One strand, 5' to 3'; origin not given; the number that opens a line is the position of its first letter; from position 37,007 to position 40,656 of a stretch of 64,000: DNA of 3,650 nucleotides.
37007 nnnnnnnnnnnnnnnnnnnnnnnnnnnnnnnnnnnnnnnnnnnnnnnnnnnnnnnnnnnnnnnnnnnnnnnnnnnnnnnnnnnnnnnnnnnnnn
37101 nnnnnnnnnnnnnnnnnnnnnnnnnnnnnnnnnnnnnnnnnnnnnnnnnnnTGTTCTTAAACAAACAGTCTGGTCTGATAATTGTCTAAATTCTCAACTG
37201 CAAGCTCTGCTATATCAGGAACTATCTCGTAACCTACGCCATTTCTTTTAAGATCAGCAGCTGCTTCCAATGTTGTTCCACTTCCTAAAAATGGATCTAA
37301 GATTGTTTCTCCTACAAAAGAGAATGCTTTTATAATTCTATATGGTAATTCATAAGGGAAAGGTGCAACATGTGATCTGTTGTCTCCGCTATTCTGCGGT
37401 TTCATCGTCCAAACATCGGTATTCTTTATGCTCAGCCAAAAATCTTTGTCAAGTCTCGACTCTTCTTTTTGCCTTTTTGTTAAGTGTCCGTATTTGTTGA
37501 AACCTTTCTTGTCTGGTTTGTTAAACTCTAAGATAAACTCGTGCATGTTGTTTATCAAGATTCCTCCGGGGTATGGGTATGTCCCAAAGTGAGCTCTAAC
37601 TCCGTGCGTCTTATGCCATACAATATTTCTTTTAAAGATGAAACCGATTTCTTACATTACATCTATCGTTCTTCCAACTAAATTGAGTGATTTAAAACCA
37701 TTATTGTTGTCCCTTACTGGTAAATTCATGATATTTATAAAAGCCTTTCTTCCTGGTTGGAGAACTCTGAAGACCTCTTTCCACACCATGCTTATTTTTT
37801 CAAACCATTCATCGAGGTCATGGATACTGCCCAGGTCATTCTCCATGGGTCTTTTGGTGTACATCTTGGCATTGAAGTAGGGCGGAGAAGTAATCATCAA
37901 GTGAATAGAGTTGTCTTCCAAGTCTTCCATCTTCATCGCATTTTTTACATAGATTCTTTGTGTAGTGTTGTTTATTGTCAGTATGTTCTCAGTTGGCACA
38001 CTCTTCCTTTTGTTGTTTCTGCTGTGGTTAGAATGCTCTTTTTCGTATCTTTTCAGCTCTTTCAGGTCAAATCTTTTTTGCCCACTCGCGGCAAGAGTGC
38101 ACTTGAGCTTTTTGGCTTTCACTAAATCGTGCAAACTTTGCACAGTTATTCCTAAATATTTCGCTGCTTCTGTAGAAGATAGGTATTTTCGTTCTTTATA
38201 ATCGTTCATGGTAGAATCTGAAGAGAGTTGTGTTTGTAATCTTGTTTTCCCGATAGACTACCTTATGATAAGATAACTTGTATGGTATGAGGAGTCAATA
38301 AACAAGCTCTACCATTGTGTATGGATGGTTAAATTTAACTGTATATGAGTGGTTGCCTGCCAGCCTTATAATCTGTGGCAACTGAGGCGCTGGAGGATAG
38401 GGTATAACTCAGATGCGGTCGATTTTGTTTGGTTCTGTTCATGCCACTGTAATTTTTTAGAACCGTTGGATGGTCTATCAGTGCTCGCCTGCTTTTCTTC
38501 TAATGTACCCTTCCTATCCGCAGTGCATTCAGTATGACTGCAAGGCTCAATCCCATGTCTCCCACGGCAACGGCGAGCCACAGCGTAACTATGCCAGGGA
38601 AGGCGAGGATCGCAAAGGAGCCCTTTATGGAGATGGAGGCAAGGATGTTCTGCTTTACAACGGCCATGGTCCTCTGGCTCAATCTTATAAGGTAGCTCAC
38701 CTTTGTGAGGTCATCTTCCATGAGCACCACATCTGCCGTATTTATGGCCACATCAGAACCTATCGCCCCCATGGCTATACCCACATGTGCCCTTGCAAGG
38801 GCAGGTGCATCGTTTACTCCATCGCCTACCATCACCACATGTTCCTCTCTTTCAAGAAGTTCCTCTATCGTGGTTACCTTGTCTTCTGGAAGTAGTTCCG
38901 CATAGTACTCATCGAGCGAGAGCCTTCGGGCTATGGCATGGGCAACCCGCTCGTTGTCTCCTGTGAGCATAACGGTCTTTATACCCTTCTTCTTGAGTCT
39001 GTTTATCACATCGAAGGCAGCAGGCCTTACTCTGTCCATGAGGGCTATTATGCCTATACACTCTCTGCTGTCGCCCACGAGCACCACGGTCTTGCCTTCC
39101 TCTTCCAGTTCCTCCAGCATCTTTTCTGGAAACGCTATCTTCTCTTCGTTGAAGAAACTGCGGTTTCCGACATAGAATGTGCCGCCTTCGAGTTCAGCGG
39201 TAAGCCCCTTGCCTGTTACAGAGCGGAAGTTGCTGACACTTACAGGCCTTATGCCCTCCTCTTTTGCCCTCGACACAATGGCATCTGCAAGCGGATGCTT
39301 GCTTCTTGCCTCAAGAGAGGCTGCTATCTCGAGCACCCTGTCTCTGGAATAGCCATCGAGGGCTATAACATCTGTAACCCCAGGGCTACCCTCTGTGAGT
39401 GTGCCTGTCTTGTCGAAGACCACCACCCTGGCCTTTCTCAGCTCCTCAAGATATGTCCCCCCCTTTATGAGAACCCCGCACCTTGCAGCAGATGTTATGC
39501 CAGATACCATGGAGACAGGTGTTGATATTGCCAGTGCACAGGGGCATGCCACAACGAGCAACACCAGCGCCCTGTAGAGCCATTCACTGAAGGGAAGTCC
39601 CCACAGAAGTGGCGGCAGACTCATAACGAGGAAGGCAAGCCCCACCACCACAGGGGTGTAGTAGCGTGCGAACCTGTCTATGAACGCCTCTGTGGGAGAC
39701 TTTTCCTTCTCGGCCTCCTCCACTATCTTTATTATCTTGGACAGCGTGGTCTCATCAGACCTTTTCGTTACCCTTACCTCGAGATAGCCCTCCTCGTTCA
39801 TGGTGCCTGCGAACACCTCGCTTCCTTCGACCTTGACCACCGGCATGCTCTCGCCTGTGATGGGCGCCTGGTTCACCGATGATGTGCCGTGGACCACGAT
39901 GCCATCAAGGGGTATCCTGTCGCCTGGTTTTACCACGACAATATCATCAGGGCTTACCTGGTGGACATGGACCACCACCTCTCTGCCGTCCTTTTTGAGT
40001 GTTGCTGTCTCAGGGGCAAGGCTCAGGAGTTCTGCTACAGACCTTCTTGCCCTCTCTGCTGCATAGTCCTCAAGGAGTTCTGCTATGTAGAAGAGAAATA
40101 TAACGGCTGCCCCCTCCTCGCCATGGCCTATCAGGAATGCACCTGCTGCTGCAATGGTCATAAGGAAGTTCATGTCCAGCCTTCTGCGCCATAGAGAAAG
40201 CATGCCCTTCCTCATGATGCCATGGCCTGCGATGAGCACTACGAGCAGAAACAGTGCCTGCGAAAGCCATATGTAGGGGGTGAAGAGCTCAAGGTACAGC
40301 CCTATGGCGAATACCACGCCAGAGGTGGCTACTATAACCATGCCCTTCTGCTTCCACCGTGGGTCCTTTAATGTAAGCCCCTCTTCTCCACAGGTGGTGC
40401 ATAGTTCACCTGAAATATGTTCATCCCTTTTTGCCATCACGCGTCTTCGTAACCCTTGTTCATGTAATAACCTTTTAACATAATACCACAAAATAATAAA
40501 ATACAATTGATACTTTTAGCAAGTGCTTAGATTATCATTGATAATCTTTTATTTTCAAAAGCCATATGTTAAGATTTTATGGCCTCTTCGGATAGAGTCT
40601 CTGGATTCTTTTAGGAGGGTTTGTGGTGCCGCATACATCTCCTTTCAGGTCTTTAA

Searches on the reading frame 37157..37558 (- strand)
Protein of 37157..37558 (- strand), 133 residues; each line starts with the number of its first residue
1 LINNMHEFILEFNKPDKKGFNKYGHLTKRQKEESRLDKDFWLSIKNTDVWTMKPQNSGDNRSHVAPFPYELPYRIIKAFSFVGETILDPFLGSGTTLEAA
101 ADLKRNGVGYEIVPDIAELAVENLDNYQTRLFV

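Call 72: search_protein_families(library=pfam, proteins=[window:37157-37558:-], max_evalue=0.001)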
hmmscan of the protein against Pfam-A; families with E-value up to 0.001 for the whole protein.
window:37157-37558:- (133 aa): 1 family
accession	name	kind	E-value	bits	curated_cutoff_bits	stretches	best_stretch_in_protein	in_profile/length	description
PF01555.25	N6_N4_Mtase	-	2.6e-27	96.6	26.7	1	3-122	95-221/221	DNA methylase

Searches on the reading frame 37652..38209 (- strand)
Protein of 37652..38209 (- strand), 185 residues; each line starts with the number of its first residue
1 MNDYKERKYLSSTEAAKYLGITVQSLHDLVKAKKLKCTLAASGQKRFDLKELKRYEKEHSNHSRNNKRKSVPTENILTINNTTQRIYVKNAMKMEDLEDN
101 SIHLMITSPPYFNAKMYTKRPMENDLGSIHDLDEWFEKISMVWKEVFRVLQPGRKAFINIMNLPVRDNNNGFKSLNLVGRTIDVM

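Call 72: search_protein_families(library=pfam, proteins=[window:37652-38209:-], max_evalue=0.001)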
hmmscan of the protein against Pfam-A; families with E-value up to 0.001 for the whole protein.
window:37652-38209:- (185 aa): 2 families
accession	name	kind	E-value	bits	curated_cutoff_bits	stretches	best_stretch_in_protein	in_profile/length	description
PF12728.13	HTH_17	-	5.3e-09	36.7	27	1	9-58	1-49/51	Helix-turn-helix domain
PF01555.25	N6_N4_Mtase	-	2.3e-08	34.7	26.7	1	102-162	1-55/221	DNA methylase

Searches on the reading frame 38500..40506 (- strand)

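Call 72: search_protein_families(library=pfam, proteins=[window:38500-40506:-], max_evalue=0.001)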
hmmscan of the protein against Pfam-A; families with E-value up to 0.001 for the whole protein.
window:38500-40506:- (668 aa): 4 families
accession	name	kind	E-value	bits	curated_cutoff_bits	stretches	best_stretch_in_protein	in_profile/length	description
PF00122.25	E1-E2_ATPase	-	1.7e-57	194.3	28.1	1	162-342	1-180/181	E1-E2 ATPase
PF00702.32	Hydrolase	-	4.3e-40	138.6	26.4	1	360-574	2-191/191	haloacid dehalogenase-like hydrolase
PF12710.13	HAD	-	4.1e-06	27.8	27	1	492-570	84-188/189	haloacid dehalogenase-like hydrolase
PF08282.18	Hydrolase_3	-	1.1e-05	25.7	20.9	0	543-594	188-242/255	haloacid dehalogenase-like hydrolase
